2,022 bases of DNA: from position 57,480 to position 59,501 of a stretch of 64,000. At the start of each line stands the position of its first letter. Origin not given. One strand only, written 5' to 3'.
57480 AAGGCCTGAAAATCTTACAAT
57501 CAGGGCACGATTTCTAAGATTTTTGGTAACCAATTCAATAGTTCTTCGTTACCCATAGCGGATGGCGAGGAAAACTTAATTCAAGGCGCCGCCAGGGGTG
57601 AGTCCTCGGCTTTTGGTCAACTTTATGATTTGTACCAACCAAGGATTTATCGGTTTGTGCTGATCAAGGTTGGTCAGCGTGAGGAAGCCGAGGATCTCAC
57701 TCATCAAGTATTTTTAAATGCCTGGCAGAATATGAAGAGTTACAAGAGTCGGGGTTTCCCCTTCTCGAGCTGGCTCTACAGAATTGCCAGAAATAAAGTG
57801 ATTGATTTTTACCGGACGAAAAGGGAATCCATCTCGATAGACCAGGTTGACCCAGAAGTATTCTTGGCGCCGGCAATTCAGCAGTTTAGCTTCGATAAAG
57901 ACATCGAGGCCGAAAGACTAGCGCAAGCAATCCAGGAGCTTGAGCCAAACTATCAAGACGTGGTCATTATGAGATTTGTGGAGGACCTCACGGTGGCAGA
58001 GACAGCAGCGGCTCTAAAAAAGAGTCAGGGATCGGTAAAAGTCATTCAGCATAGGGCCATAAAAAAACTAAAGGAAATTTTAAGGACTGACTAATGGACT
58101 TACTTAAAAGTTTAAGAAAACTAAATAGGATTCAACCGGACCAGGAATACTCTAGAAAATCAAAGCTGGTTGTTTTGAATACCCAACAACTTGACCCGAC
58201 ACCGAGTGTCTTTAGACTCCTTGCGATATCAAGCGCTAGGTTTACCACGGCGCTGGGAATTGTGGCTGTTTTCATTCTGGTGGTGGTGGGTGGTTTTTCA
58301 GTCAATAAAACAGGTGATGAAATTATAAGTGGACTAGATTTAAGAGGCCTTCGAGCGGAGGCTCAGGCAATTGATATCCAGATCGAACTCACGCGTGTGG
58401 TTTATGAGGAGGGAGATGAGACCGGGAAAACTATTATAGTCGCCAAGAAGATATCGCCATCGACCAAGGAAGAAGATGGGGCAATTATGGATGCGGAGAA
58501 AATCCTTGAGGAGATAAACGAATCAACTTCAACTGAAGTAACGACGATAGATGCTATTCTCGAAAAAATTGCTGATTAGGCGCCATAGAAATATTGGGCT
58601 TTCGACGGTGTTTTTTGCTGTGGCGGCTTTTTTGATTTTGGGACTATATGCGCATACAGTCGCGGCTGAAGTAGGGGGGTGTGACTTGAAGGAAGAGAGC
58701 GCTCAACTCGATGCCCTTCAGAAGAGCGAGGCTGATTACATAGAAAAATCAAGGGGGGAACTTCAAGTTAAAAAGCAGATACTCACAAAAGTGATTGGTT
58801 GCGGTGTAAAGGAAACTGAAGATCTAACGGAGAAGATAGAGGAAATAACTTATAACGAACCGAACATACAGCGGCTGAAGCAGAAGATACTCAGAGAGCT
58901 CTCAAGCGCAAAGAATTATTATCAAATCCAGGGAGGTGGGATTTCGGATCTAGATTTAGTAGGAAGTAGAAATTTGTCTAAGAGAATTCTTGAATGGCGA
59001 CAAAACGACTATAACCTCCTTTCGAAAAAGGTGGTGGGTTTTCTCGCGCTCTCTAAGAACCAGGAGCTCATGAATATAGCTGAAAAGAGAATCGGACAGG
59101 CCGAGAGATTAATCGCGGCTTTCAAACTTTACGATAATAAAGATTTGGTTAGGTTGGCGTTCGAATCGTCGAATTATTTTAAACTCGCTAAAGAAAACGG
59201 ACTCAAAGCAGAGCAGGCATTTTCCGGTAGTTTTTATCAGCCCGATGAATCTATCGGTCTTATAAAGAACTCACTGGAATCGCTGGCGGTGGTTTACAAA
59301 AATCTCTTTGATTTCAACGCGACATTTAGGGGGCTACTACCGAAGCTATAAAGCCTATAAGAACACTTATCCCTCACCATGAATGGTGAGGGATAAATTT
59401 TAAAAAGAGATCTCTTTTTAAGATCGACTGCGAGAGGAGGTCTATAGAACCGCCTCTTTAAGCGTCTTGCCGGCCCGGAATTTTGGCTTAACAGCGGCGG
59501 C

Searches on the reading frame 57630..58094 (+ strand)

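Call 41: search_protein_families(library=pfam, proteins=[window:57630-58094:+], max_evalue=0.01)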
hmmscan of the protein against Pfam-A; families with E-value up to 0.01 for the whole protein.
window:57630-58094:+ (154 aa): 4 families
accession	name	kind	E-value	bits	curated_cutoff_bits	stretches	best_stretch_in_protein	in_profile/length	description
PF04542.20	Sigma70_r2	-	1.5e-18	66.8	24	1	2-65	5-69/71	Sigma-70 region 2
PF04545.22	Sigma70_r4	-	1.7e-13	50.3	24.1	1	100-149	1-50/50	Sigma-70, region 4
PF08281.18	Sigma70_r4_2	-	2.9e-12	46.5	25.7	1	95-147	2-54/54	Sigma-70, region 4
PF07638.17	Sigma70_ECF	-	0.00066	20.1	21.1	1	14-137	43-169/185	ECF sigma factor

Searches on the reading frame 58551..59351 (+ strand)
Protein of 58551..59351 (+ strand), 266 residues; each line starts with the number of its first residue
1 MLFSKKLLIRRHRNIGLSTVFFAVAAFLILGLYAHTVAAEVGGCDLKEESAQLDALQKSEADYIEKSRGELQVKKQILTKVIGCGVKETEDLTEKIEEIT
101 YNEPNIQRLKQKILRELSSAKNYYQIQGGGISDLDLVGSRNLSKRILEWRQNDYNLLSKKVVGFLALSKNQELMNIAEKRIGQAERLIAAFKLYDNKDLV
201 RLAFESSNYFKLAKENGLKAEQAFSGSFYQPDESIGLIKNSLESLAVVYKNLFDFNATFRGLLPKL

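Call 41: search_protein_families(library=pfam, proteins=[window:58551-59351:+], max_evalue=0.01)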
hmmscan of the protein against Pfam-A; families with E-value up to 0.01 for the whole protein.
window:58551-59351:+ (266 aa): 1 family
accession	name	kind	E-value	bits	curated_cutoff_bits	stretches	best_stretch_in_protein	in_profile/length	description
PF18865.6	AbiJ_NTD5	-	0.0061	16.9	26.7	0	107-178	10-79/93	AbiJ N-terminal domain 5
